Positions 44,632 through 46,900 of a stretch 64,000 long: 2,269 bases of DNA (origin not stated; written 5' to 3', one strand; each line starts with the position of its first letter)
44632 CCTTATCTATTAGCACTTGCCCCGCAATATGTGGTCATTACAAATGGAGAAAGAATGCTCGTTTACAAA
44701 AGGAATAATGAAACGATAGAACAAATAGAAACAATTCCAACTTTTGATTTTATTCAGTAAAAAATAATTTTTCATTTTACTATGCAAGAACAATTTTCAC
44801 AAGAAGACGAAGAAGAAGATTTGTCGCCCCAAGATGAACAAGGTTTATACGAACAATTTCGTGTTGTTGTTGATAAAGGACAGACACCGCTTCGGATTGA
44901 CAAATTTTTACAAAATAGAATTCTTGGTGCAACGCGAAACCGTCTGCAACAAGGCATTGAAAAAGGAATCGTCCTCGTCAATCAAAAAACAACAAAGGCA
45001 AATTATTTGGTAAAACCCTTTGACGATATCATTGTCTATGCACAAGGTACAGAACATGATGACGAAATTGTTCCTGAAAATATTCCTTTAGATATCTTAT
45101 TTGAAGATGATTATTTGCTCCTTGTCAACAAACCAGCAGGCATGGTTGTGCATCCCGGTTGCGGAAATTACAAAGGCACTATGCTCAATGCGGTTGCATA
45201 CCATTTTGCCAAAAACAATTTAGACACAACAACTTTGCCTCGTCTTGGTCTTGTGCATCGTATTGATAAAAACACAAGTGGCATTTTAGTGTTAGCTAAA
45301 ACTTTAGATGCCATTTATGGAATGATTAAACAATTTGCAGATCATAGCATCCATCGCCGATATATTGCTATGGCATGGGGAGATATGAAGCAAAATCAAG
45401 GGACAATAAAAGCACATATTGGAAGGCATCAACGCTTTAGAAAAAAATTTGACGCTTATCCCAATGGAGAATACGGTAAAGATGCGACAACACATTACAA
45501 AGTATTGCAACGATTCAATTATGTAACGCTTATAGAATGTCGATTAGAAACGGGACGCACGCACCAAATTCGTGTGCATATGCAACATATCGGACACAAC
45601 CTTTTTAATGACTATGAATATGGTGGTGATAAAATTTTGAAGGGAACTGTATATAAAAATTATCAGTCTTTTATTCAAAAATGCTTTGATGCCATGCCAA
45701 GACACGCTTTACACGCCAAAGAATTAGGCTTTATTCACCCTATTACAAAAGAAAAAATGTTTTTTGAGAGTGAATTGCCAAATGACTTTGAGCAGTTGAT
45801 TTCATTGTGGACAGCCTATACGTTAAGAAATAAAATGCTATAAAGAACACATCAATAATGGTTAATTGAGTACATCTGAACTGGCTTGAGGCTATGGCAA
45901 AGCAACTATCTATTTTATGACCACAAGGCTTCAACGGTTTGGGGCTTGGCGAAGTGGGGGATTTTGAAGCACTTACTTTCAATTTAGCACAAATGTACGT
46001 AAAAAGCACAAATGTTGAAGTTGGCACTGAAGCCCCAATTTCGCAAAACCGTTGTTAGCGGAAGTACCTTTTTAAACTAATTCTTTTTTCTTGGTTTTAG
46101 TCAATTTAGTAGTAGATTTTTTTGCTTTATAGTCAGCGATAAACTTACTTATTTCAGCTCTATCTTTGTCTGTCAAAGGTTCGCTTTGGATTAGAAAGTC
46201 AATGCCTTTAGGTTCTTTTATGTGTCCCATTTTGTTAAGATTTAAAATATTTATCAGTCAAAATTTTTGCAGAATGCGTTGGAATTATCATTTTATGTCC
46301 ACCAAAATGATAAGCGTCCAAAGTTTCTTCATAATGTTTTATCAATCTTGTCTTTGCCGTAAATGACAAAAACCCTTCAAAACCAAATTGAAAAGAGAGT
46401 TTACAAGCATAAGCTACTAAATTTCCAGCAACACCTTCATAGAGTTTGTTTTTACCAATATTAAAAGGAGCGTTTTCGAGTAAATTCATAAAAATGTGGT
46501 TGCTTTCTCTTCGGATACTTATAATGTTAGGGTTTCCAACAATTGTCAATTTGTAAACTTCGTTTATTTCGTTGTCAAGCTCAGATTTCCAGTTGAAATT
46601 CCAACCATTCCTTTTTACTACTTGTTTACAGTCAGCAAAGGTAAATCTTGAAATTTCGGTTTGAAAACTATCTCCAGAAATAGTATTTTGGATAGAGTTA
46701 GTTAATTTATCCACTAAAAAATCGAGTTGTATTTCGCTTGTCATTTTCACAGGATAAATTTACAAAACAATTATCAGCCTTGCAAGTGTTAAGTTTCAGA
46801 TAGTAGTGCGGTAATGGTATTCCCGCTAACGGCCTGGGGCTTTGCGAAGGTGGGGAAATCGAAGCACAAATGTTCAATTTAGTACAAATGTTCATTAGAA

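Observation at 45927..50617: Integron-like gene-cassette array with ~136-bp attC-like hairpins and no integrase in the window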

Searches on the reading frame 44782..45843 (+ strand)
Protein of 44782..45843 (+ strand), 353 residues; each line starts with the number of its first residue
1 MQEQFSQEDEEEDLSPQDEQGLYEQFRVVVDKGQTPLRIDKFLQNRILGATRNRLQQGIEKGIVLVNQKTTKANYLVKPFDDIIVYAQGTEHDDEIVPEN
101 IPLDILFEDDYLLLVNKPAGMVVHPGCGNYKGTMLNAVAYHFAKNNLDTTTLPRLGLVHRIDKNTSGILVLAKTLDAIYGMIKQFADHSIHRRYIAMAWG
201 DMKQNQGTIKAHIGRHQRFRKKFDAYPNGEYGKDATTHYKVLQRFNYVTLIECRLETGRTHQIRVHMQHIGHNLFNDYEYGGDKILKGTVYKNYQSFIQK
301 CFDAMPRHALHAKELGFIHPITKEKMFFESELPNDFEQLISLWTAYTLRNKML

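Call 9: find_encoding_contigs(protein=window:44782-45843:+, flank=10000, max_places=10)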
Protein window:44782-45843:+ (353 aa): 17 contigs read that carry it; 10 places shown.
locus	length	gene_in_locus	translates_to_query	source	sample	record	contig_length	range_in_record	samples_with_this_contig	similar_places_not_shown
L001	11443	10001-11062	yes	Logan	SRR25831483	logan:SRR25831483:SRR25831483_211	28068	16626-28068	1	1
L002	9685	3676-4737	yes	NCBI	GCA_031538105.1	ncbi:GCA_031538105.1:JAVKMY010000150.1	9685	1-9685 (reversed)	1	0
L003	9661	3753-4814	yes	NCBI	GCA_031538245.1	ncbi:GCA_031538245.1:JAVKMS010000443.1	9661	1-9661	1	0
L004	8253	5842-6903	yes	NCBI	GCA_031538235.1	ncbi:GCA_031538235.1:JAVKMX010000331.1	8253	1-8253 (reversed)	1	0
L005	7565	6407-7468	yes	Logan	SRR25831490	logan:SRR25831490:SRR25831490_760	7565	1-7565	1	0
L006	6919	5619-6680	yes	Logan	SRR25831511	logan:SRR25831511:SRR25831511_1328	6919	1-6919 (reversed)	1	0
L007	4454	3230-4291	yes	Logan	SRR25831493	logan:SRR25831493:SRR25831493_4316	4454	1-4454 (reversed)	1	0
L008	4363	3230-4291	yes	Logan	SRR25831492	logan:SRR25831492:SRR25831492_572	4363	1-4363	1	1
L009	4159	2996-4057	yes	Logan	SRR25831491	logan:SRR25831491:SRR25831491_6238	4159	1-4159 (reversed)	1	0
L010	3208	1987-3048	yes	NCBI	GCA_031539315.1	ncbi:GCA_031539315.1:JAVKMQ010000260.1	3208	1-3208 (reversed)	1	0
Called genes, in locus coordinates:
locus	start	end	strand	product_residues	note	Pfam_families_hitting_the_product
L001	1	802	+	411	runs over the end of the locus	PF00202:Aminotran_3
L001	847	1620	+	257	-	PF00121:TIM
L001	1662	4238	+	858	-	PF00311:PEPcase, PF14010:PEPcase_2 (weak)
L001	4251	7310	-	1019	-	PF25063:ARM_TT21_C (faint), PF00515:TPR_1 (faint), PF13432:TPR_16 (faint), PF07719:TPR_2 (faint), PF13176:TPR_7 (faint), PF13181:TPR_8 (faint), PF13424:TPR_12 (faint), PF13174:TPR_6 (weak), +2 more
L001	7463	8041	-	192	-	PF04973:NMN_transporter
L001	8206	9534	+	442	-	-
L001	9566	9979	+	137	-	PF13588:HSDR_N_2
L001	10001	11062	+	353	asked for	PF01479:S4, PF00849:PseudoU_synth_2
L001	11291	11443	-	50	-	?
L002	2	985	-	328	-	?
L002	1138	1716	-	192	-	PF04973:NMN_transporter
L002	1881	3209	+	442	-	-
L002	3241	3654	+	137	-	PF04313:HSDR_N (weak), PF13588:HSDR_N_2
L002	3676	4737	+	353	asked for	PF01479:S4, PF00849:PseudoU_synth_2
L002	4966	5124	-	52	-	-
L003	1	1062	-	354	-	?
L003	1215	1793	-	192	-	PF04973:NMN_transporter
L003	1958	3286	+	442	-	-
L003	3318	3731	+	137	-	PF13588:HSDR_N_2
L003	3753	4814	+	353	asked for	PF01479:S4, PF00849:PseudoU_synth_2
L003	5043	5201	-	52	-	-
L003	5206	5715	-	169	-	-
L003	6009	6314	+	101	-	PF20075:DUF6471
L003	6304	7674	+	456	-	PF00145:DNA_methylase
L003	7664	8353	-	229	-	PF09564:RE_NgoBV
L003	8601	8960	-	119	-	PF08327:AHSA1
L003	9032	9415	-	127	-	-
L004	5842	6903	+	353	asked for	PF01479:S4, PF00849:PseudoU_synth_2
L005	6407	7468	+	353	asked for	PF01479:S4, PF00849:PseudoU_synth_2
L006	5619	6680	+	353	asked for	PF01479:S4, PF00849:PseudoU_synth_2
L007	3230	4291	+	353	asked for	PF01479:S4, PF00849:PseudoU_synth_2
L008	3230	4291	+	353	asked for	PF01479:S4, PF00849:PseudoU_synth_2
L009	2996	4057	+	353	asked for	PF01479:S4, PF00849:PseudoU_synth_2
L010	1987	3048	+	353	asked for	PF01479:S4, PF00849:PseudoU_synth_2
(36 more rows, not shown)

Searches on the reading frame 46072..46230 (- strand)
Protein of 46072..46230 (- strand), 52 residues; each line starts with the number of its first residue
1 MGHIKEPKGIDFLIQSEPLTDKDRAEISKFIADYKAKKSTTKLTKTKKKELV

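Call 34: search_protein_families(library=pfam, proteins=[window:46072-46230:-], max_evalue=0.01)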
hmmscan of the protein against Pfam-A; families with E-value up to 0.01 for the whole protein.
window:46072-46230:- (52 aa): 0 families

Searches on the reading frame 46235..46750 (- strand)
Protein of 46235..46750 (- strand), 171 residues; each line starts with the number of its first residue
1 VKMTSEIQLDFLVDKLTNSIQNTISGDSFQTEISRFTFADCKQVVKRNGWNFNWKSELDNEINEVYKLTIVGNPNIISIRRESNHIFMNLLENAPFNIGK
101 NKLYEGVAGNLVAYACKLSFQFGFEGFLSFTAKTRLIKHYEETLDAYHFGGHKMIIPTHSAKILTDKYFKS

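Call 34: search_protein_families(library=pfam, proteins=[window:46235-46750:-], max_evalue=0.01)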
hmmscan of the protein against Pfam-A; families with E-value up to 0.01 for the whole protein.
window:46235-46750:- (171 aa): 1 family
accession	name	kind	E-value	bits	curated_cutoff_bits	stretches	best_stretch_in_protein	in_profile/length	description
PF05988.18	DUF899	-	0.0095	16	27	0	26-69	105-148/224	Bacterial protein of unknown function (DUF899)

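Call 66: find_encoding_contigs(protein=window:46235-46744:-, flank=8000, max_places=10)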
Protein window:46235-46744:- (169 aa): 8 contigs read that carry it; 8 places shown.
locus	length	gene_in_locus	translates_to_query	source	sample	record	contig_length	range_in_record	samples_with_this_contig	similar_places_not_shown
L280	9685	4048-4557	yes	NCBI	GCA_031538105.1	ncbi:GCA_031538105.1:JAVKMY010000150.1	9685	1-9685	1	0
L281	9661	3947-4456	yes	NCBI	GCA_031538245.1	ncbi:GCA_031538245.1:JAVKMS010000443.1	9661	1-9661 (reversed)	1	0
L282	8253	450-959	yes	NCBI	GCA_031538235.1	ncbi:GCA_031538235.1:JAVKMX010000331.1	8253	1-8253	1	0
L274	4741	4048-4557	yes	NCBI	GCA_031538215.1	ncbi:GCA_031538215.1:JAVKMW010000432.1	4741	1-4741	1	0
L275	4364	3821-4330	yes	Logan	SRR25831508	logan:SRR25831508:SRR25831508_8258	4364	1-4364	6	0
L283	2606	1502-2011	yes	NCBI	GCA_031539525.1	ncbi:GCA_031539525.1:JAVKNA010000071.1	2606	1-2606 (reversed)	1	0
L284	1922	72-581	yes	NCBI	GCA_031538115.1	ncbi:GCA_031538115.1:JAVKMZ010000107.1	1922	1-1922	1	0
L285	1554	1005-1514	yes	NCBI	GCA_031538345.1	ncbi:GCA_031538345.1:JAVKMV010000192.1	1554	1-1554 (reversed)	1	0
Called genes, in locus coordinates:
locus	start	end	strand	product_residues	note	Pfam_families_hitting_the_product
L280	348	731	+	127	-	-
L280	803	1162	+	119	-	PF08327:AHSA1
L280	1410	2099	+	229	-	PF09564:RE_NgoBV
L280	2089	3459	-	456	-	PF00145:DNA_methylase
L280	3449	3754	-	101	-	PF20075:DUF6471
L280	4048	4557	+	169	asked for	-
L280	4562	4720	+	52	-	-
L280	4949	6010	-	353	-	PF01479:S4, PF00849:PseudoU_synth_2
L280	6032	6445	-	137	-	PF04313:HSDR_N (weak), PF13588:HSDR_N_2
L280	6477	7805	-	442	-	-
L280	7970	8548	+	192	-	PF04973:NMN_transporter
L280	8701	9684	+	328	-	?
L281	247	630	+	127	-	-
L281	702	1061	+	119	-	PF08327:AHSA1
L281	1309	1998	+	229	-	PF09564:RE_NgoBV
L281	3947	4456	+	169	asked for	-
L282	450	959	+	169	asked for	-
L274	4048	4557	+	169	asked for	-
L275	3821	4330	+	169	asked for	-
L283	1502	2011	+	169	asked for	-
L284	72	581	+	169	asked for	-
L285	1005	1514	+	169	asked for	-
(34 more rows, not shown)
